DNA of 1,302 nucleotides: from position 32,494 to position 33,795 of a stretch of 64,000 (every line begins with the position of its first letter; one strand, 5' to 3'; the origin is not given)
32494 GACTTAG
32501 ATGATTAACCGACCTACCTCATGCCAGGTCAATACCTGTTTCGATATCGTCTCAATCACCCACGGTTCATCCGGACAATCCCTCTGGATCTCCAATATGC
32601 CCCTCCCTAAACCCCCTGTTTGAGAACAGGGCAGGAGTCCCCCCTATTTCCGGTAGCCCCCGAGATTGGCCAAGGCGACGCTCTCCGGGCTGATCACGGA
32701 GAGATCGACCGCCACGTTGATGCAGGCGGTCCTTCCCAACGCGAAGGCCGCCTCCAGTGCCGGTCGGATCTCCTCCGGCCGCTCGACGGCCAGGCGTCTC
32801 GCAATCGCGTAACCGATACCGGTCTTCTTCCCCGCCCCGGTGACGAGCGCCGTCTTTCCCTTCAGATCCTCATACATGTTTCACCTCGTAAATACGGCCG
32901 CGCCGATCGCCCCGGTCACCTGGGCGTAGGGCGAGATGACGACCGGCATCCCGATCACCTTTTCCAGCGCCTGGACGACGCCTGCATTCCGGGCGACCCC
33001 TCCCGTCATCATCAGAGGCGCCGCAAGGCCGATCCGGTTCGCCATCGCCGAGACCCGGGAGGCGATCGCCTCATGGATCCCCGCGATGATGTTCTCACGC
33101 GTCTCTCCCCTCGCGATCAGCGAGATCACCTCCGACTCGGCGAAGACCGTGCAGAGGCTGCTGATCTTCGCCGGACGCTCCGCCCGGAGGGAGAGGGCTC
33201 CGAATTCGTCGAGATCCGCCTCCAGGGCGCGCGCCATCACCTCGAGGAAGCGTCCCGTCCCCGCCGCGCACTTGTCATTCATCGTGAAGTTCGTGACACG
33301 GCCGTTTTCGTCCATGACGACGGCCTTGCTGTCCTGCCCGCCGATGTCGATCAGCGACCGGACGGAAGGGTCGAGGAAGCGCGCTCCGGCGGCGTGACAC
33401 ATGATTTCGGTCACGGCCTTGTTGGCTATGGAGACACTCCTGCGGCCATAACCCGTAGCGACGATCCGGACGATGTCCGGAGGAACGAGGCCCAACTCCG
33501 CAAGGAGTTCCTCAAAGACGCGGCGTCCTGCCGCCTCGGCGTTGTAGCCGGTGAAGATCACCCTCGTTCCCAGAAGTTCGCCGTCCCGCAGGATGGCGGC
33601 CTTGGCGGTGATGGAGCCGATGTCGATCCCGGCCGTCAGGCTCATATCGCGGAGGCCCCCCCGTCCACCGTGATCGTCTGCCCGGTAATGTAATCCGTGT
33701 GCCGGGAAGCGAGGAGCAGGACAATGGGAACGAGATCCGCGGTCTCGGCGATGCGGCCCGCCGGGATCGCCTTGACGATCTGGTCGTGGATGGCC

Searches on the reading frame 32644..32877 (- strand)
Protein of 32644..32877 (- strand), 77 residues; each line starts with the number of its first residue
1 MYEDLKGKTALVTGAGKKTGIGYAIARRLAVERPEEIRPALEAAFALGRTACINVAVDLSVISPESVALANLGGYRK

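Call 8: search_protein_families(library=ncbifam, proteins=[window:32644-32877:-], max_evalue=0.01)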
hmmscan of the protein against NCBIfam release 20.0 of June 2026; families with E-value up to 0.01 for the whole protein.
window:32644-32877:- (77 aa): 35 families (the best 25 are shown)
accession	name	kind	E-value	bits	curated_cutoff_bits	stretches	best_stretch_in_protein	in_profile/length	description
NF009389.0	PRK12748.1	subfamily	9e-06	25.2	286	1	5-31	3-29/256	SDR family oxidoreductase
NF005806.0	PRK07666.1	equivalog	5.6e-05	22.5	286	1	2-32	2-30/239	3-ketoacyl-ACP reductase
NF006493.1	PRK08936.1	subfamily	8e-05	22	420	1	1-33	1-31/261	glucose-1-dehydrogenase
NF004513.0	PRK05854.1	subfamily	0.00014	21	282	1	3-35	11-41/314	SDR family oxidoreductase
NF004516.0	PRK05858.1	equivalog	0.00019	20.1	587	1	31-68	509-546/548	acetolactate synthase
NF009499.0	PRK12859.1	subfamily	0.0002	20.8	366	1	2-32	2-32/258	SDR family oxidoreductase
NF005559.1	PRK07231.1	subfamily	0.00021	20.9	215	1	4-31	1-26/249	glucose 1-dehydrogenase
NF009931.0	PRK13394.1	subfamily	0.00045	19.8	340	1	2-30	2-28/262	3-hydroxybutyrate dehydrogenase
NF004526.0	PRK05872.1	subfamily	0.00068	18.8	276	1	3-30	6-31/297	short-chain dehydrogenase/reductase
NF005594.0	PRK07326.1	equivalog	0.00085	18.9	271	1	4-32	3-29/237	SDR family oxidoreductase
NF009388.0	PRK12747.1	equivalog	0.00092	18.8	376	1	5-31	2-26/252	short chain dehydrogenase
NF004957.0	PRK06300.1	equivalog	0.001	18.3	356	1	4-30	5-31/299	enoyl-[acyl-carrier-protein] reductase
NF005469.0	PRK07063.1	equivalog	0.0011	18.5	306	1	3-34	3-32/260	SDR family oxidoreductase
NF004845.0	PRK06196.1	subfamily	0.0013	18.1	414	1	4-55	26-75/320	oxidoreductase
NF004198.0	PRK05653.1-3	equivalog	0.0019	17.7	296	1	3-31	3-29/248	3-oxoacyl-ACP reductase FabG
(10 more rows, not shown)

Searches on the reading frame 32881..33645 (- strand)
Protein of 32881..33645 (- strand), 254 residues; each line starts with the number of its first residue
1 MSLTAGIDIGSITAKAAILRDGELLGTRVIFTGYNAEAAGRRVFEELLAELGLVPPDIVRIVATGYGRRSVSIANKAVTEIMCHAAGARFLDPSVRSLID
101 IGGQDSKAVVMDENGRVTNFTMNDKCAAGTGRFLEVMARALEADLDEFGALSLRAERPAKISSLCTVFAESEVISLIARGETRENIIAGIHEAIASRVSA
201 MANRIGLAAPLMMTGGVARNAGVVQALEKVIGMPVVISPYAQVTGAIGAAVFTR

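Call 3: search_protein_families(library=pfam, proteins=[window:32881-33645:-])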
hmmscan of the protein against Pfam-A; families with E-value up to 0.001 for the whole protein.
window:32881-33645:- (254 aa): 3 families
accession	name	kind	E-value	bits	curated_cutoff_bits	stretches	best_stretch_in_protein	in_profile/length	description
PF01869.26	BcrAD_BadFG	-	2.9e-70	237.3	31.5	1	6-252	2-270/271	BadF/BadG/BcrA/BcrD ATPase family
PF02782.22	FGGY_C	-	5.7e-06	26.7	27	1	181-251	118-192/198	FGGY family of carbohydrate kinases, C-terminal domain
PF14450.12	FtsA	-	0.00022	22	31.8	0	5-32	1-28/127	Cell division protein FtsA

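Call 8: search_protein_families(library=ncbifam, proteins=[window:32881-33645:-], max_evalue=0.01)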
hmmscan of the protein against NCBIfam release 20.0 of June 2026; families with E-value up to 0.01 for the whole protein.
window:32881-33645:- (254 aa): 6 families
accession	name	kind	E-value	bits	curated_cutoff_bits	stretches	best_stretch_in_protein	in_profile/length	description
TIGR00241.1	CoA_E_activ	domain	4.2e-88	295.1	125.4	1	4-251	2-247/248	acyl-CoA dehydratase activase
TIGR03192.1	benz_CoA_bzdQ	equivalog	4.5e-64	216.7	380.2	1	3-253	33-286/293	benzoyl-CoA reductase, bzd-type, subunit Q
TIGR02259.1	benz_CoA_red_A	equivalog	1e-48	166.2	578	1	61-252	233-431/432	benzoyl-CoA reductase subunit A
TIGR02261.1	benz_CoA_red_D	equivalog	6.8e-45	153.3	312.85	1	3-252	2-261/262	benzoyl-CoA reductase subunit D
TIGR03286.1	methan_mark_15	hypoth_equivalog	6e-41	140.8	455.75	1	3-252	145-400/404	methanogenesis marker 15 protein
TIGR01312.1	XylB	equivalog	0.0058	15.2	380.25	0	185-252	367-434/481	xylulokinase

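Call 13: find_homologous_proteins(query=window:32881-33645:-)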
Query window:32881-33645:- (254 aa): 8000 proteins with E <= 0.001 among 8000 candidates; the best 120 are listed.
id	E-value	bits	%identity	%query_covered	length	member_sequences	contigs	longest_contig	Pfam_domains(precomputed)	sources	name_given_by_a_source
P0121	1.4e-150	517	98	100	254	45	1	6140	PF01869.27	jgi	-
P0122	5.2e-145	499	94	100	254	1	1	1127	PF01869.27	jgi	jgi:(R)-2-hydroxyacyl-CoA dehydratese activating ATPase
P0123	3.6e-144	496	94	100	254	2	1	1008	PF01869.27,PF02782.23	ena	-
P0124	9.8e-144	495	94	100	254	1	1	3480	PF01869.27,PF02782.23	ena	-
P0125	1.2e-141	488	94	100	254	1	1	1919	PF01869.27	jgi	jgi:(R)-2-hydroxyacyl-CoA dehydratese activating ATPase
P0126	1.4e-140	485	91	100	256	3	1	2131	PF01869.27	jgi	jgi:predicted CoA-substrate-specific enzyme activase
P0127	5.1e-138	476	91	96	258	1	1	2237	PF01869.27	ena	-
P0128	1.1e-137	475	91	96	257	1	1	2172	PF01869.27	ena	-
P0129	1.4e-137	475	90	100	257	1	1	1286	PF01869.27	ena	-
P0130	2.1e-137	474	91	96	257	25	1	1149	PF01869.27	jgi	jgi:predicted CoA-substrate-specific enzyme activase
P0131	5.4e-137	473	90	96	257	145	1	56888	PF01869.27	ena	-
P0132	7.0e-137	473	90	100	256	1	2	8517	PF01869.27,PF02782.23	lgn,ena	-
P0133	7.1e-137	473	89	100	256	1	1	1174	PF01869.27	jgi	jgi:predicted CoA-substrate-specific enzyme activase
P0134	8.2e-137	472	91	96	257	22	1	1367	PF01869.27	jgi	jgi:predicted CoA-substrate-specific enzyme activase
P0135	9.4e-137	472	89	100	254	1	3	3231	PF01869.27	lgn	-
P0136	2.2e-136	471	89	100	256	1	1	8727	PF01869.27,PF02782.23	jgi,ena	-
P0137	2.8e-136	471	90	100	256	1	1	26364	PF01869.27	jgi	jgi:(R)-2-hydroxyacyl-CoA dehydratese activating ATPase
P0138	4.6e-136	470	89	100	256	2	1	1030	PF01869.27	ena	-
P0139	7.5e-136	469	89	100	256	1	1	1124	PF01869.27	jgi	jgi:predicted CoA-substrate-specific enzyme activase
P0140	7.9e-136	469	89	99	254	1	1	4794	PF01869.27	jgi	jgi:predicted CoA-substrate-specific enzyme activase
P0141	1.1e-135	469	89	100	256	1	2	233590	PF01869.27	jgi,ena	-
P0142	3.0e-135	467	89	100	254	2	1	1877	PF01869.27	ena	-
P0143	5.3e-135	466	89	99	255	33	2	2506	PF01869.27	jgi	jgi:predicted CoA-substrate-specific enzyme activase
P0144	7.4e-135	466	89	100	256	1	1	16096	PF01869.27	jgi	jgi:predicted CoA-substrate-specific enzyme activase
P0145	1.3e-134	465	87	100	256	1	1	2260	PF01869.27,PF02782.23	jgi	jgi:(R)-2-hydroxyacyl-CoA dehydratese activating ATPase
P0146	1.5e-134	465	88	100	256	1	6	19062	PF01869.27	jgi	jgi:predicted CoA-substrate-specific enzyme activase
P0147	2.4e-134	464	89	96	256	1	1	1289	PF01869.27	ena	-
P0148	2.6e-134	464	89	100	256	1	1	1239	PF01869.27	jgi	jgi:(R)-2-hydroxyacyl-CoA dehydratese activating ATPase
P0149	3.8e-134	464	89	100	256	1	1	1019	PF01869.27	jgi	jgi:predicted CoA-substrate-specific enzyme activase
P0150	4.5e-134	463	86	100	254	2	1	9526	PF01869.27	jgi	-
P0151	5.0e-134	463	89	99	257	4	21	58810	PF01869.27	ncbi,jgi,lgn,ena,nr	ncbi:MAG: 2-hydroxyglutaryl-CoA dehydratase [Syntrophobacterales bacterium CG03_land_8_20_14_0_80_58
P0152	5.3e-134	463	88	100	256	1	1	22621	PF01869.27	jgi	jgi:(R)-2-hydroxyacyl-CoA dehydratese activating ATPase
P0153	5.3e-134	463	88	99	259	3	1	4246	PF01869.27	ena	-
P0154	5.5e-134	463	88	96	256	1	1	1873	PF01869.27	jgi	jgi:(R)-2-hydroxyacyl-CoA dehydratese activating ATPase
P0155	1.3e-133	462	88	100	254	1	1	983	PF01869.27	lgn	-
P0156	1.5e-133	462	89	96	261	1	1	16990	PF01869.27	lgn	-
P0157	2.0e-133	461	88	96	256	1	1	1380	PF01869.27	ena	-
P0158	2.0e-133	461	88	96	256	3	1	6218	PF01869.27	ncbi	-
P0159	2.1e-133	461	88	99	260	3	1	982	PF01869.27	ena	-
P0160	2.3e-133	461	87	100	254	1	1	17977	PF01869.27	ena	-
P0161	3.3e-133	461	87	100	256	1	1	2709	PF01869.27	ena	-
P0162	5.9e-133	460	88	100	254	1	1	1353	PF01869.27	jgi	jgi:predicted CoA-substrate-specific enzyme activase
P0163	7.4e-133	459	88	94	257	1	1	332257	PF01869.27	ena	-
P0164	7.4e-133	459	88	98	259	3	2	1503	PF01869.27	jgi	jgi:predicted CoA-substrate-specific enzyme activase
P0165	8.2e-133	459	88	96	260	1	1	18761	PF01869.27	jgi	jgi:(R)-2-hydroxyacyl-CoA dehydratese activating ATPase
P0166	8.6e-133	459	88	94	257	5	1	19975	PF01869.27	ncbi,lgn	-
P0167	9.1e-133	459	90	94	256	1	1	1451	PF01869.27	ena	-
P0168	1.1e-132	459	88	99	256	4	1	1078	PF01869.27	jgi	-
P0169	2.4e-132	458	87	100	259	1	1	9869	PF01869.27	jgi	jgi:predicted CoA-substrate-specific enzyme activase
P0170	2.6e-132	458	88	98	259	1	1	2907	PF01869.27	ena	-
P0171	3.0e-132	457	88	98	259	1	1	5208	PF01869.27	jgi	-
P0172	3.2e-132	457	87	99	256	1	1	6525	PF01869.27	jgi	jgi:predicted CoA-substrate-specific enzyme activase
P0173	3.4e-132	457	88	98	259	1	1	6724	PF01869.27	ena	-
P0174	4.6e-132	457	89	100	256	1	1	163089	PF01869.27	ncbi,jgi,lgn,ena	-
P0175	5.5e-132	457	88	96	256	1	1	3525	PF01869.27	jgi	jgi:predicted CoA-substrate-specific enzyme activase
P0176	6.3e-132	456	88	96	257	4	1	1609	PF01869.27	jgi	jgi:predicted CoA-substrate-specific enzyme activase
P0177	6.6e-132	456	87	99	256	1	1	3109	PF01869.27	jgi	jgi:predicted CoA-substrate-specific enzyme activase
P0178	8.2e-132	456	88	96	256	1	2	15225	PF01869.27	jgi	jgi:predicted CoA-substrate-specific enzyme activase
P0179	1.0e-131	456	85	99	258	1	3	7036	PF01869.27,PF02782.23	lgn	-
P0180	1.0e-131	456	89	94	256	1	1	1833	PF01869.27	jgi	jgi:predicted CoA-substrate-specific enzyme activase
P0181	1.2e-131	455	85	100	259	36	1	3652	PF01869.27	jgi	jgi:predicted CoA-substrate-specific enzyme activase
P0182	1.3e-131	455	87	98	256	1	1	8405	PF01869.27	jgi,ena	-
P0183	1.7e-131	455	86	100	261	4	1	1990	PF01869.27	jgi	jgi:(R)-2-hydroxyacyl-CoA dehydratese activating ATPase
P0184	2.7e-131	454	87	98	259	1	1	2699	PF01869.27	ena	-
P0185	3.0e-131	454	86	99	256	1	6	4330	PF01869.27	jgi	jgi:predicted CoA-substrate-specific enzyme activase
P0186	3.0e-131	454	88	96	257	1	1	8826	PF01869.27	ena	-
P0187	3.2e-131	454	86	100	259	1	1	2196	PF01869.27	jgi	jgi:predicted CoA-substrate-specific enzyme activase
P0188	3.2e-131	454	87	100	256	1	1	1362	PF01869.27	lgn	-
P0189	3.6e-131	454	87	98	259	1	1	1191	PF01869.27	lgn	-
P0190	4.0e-131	454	89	94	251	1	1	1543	PF01869.27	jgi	jgi:predicted CoA-substrate-specific enzyme activase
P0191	5.3e-131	453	88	98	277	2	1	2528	PF01869.27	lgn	-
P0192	6.5e-131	453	86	96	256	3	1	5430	PF01869.27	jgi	jgi:predicted CoA-substrate-specific enzyme activase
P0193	8.1e-131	453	86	98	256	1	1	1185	PF01869.27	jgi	jgi:predicted CoA-substrate-specific enzyme activase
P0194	8.9e-131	453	87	99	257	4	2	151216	PF01869.27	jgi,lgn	jgi:predicted CoA-substrate-specific enzyme activase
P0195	1.5e-130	452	85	100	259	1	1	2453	PF01869.27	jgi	jgi:predicted CoA-substrate-specific enzyme activase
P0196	1.6e-130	452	85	100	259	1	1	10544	PF01869.27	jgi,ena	jgi:predicted CoA-substrate-specific enzyme activase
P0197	1.9e-130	452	86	100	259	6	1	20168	PF01869.27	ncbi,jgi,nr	ncbi:MAG: 2-hydroxyglutaryl-CoA dehydratase [Deltaproteobacteria bacterium]|nr:2-hydroxyglutaryl-CoA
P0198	2.2e-130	451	87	96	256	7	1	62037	PF01869.27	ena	-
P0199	2.9e-130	451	86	99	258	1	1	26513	PF01869.27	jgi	jgi:(R)-2-hydroxyacyl-CoA dehydratese activating ATPase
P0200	3.6e-130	451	87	96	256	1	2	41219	PF01869.27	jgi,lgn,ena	-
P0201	6.8e-130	450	85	100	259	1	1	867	PF01869.27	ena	-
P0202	1.4e-129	449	84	100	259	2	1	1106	PF01869.27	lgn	-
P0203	1.5e-129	449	86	98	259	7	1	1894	PF01869.27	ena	-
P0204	1.7e-129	448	85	100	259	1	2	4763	PF01869.27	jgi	-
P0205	2.4e-129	448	86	98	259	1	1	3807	PF01869.27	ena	-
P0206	2.6e-129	448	87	98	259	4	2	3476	PF01869.27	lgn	-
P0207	3.0e-129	448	86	96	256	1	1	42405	PF01869.27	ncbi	-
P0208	3.4e-129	447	85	100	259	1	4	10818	PF01869.27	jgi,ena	-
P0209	5.0e-129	447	85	100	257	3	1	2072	PF01869.27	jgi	-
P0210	6.0e-129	447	85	100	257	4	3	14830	PF01869.27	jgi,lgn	jgi:predicted CoA-substrate-specific enzyme activase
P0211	7.5e-129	446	83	100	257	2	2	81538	PF01869.27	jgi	jgi:(R)-2-hydroxyacyl-CoA dehydratese activating ATPase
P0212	1.5e-128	445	86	96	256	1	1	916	PF01869.27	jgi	jgi:predicted CoA-substrate-specific enzyme activase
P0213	1.8e-128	445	86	98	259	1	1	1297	PF01869.27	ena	-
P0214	1.9e-128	445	84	96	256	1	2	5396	PF01869.27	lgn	-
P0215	1.9e-128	445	85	99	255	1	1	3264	PF01869.27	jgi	jgi:(R)-2-hydroxyacyl-CoA dehydratese activating ATPase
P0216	2.2e-128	445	84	96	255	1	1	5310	PF01869.27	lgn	-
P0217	5.4e-128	443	84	96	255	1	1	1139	PF01869.27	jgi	jgi:(R)-2-hydroxyacyl-CoA dehydratese activating ATPase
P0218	8.2e-128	443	84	100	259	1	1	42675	PF01869.27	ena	-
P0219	8.6e-128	443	85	99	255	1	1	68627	PF01869.27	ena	-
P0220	1.1e-127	442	85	100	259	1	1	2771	PF01869.27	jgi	-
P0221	1.8e-127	442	86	98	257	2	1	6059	PF01869.27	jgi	jgi:predicted CoA-substrate-specific enzyme activase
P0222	2.3e-127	441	84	96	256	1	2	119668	PF01869.27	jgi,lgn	jgi:predicted CoA-substrate-specific enzyme activase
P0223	3.1e-127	441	85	99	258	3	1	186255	PF01869.27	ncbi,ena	-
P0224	5.3e-127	440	83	96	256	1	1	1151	PF01869.27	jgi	-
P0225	6.0e-127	440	84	96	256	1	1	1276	PF01869.27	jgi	jgi:(R)-2-hydroxyacyl-CoA dehydratese activating ATPase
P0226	8.8e-127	440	83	100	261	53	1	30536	PF01869.27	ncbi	-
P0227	1.6e-126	439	84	99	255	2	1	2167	PF01869.27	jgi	-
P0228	2.8e-126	438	83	94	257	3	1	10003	PF01869.27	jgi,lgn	-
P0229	8.9e-126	436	83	100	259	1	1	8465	PF01869.27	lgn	-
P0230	9.9e-126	436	85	98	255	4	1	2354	PF01869.27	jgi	jgi:predicted CoA-substrate-specific enzyme activase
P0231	2.5e-125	435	83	96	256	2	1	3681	PF01869.27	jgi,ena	-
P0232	3.3e-125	434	83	99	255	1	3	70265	PF01869.27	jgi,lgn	-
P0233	4.0e-125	434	83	99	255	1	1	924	PF01869.27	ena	-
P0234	7.4e-125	433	83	99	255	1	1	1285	PF01869.27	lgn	-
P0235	2.9e-124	431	82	99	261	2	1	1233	PF01869.27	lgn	-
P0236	4.1e-124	431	82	96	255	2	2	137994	PF01869.27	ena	-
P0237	4.5e-124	431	83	99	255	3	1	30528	PF01869.27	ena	-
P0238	1.4e-123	429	80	100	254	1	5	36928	PF01869.27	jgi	jgi:predicted CoA-substrate-specific enzyme activase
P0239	5.6e-123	427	92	85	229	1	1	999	PF01869.27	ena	-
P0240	3.7e-122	424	81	100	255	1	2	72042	PF01869.27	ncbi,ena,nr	ncbi:MAG: acyl-CoA dehydratase activase [Deltaproteobacteria bacterium]|nr:acyl-CoA dehydratase acti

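Call 15: find_encoding_contigs(protein=P0166, flank=10000, max_places=2)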
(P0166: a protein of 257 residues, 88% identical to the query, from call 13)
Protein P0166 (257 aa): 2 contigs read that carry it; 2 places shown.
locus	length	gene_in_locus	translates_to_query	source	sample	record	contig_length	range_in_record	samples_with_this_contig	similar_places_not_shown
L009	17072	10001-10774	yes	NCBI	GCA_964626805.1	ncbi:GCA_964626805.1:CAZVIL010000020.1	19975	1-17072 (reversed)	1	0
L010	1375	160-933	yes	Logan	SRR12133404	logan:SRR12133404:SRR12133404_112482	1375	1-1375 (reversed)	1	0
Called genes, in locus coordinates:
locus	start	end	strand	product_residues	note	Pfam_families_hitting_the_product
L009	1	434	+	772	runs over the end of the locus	PF01315:Ald_Xan_dh_C, PF02738:MoCoBD_1, PF20256:MoCoBD_2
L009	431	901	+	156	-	PF00111:Fer2, PF01799:Fer2_2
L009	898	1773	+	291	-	PF00941:FAD_binding_5, PF03450:CO_deh_flav_C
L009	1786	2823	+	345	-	-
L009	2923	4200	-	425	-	PF06808:DctM, PF03606:DcuC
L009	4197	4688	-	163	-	PF04290:DctQ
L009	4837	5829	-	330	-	PF03480:DctP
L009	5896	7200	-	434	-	PF09861:Lar_N, PF21113:LarA_C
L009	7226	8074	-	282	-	PF02548:Pantoate_transf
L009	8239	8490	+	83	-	-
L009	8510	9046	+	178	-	PF00210:Ferritin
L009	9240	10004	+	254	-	PF23441:SDR (weak), PF00106:adh_short, PF08659:KR, PF13561:adh_short_C2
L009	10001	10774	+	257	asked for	PF01869:BcrAD_BadFG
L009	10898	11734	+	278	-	PF00106:adh_short, PF13561:adh_short_C2, PF23441:SDR (weak)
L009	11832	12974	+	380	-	-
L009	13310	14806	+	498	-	PF11794:HpaB_N, PF03241:HpaB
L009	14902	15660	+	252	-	PF23441:SDR, PF00106:adh_short, PF08659:KR, PF13561:adh_short_C2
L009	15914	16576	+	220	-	PF07589:PEP_exosort_dom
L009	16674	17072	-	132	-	?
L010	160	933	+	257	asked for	PF01869:BcrAD_BadFG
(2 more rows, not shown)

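Call 16: find_encoding_contigs(protein=P0141, flank=10000, max_places=2)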
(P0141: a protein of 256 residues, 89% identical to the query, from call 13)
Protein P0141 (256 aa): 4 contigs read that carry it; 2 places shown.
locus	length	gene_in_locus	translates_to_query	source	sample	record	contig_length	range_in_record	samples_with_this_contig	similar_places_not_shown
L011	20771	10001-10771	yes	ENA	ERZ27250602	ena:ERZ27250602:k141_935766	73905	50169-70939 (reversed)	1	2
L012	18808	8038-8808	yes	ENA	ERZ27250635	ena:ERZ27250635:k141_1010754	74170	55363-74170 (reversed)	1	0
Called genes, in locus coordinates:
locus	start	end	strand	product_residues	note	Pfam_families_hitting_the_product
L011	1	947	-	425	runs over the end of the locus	PF06808:DctM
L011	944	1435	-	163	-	PF04290:DctQ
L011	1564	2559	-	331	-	PF03480:DctP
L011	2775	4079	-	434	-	PF09861:Lar_N, PF21113:LarA_C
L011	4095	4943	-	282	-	PF02548:Pantoate_transf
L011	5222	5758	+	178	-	PF00210:Ferritin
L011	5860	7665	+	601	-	PF00753:Lactamase_B, PF12706:Lactamase_B_2 (weak), PF14863:Alkyl_sulf_dimr, PF14864:Alkyl_sulf_C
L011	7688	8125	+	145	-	PF14539:DUF4442 (weak), PF03061:4HBT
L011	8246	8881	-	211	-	PF05719:GPP34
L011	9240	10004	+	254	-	PF23441:SDR (weak), PF00106:adh_short, PF08659:KR, PF13561:adh_short_C2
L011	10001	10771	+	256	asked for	PF01869:BcrAD_BadFG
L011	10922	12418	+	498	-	PF11794:HpaB_N, PF03241:HpaB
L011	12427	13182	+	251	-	PF23441:SDR, PF00106:adh_short, PF08659:KR, PF13561:adh_short_C2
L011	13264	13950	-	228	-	PF04028:DUF374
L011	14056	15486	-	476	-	PF00682:HMGL-like, PF02436:PYC_OADA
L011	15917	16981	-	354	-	PF02811:PHP (weak)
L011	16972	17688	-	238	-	PF00730:HhH-GPD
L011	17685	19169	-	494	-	PF00089:Trypsin, PF13365:Trypsin_2, PF00595:PDZ, PF13180:PDZ_2, PF17820:PDZ_6, PF00595:PDZ (weak), PF13180:PDZ_2 (weak), PF17820:PDZ_6, +1 more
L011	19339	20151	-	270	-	PF01557:FAA_hydrolase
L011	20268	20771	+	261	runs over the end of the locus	PF02405:MlaE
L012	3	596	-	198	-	?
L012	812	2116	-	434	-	PF09861:Lar_N, PF21113:LarA_C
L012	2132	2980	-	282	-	PF02548:Pantoate_transf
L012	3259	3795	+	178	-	PF00210:Ferritin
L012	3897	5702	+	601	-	PF00753:Lactamase_B, PF12706:Lactamase_B_2 (weak), PF14863:Alkyl_sulf_dimr, PF14864:Alkyl_sulf_C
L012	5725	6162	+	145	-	PF14539:DUF4442 (weak), PF03061:4HBT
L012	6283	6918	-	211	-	PF05719:GPP34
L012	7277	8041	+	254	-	PF23441:SDR (weak), PF00106:adh_short, PF08659:KR, PF13561:adh_short_C2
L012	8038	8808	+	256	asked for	PF01869:BcrAD_BadFG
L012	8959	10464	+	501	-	PF11794:HpaB_N, PF03241:HpaB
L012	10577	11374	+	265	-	PF23441:SDR, PF00106:adh_short, PF08659:KR (weak), PF13561:adh_short_C2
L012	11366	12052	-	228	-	PF04028:DUF374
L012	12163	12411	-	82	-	-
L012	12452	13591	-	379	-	PF02811:PHP (weak)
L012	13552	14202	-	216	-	PF00730:HhH-GPD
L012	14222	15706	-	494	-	PF00089:Trypsin, PF13365:Trypsin_2, PF00595:PDZ, PF13180:PDZ_2, PF17820:PDZ_6, PF00595:PDZ, PF13180:PDZ_2 (weak), PF17820:PDZ_6, +1 more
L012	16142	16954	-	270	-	PF01557:FAA_hydrolase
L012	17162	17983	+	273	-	PF02405:MlaE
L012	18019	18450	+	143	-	-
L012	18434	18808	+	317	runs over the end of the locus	PF02470:MlaD, PF28544:Helical_needle (faint), PF06103:DUF948 (faint)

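Call 17: find_encoding_contigs(protein=P0151, flank=10000, max_places=3)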
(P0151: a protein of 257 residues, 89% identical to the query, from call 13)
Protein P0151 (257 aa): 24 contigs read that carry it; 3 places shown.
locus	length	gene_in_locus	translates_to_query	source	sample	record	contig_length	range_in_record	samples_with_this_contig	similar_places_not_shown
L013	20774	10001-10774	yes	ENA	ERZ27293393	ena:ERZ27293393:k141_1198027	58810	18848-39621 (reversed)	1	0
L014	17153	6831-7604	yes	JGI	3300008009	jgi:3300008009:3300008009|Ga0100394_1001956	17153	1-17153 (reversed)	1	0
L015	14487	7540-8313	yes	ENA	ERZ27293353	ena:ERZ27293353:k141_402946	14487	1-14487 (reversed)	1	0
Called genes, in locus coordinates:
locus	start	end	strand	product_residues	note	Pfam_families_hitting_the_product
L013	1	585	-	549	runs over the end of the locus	PF00390:malic, PF03949:Malic_M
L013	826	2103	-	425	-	PF06808:DctM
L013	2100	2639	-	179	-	PF04290:DctQ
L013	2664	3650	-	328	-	PF03480:DctP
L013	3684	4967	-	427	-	PF09861:Lar_N, PF21113:LarA_C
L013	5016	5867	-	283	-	PF02548:Pantoate_transf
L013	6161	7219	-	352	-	PF00990:GGDEF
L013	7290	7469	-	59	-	-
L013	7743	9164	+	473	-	PF02810:SEC-C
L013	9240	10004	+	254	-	PF23441:SDR, PF00106:adh_short, PF08659:KR, PF13561:adh_short_C2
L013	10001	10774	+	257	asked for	PF01869:BcrAD_BadFG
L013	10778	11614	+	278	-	PF00106:adh_short, PF13561:adh_short_C2, PF23441:SDR (weak)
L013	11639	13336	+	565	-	PF02776:TPP_enzyme_N, PF00205:TPP_enzyme_M, PF02775:TPP_enzyme_C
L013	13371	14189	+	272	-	PF01678:DAP_epimerase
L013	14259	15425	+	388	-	PF00155:Aminotran_1_2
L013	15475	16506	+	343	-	PF06071:YchF-GTPase_C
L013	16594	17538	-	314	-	-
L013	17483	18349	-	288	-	PF13091:PLDc_2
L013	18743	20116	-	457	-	PF02463:SMC_N (weak), PF13175:AAA_15 (weak), PF13476:AAA_23, PF13555:AAA_29 (weak), PF13304:AAA_21 (faint)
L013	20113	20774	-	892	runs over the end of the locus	PF02384:N6_Mtase (faint), PF07669:Eco57I, PF12950:TaqI_C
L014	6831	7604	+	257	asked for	PF01869:BcrAD_BadFG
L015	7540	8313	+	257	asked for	PF01869:BcrAD_BadFG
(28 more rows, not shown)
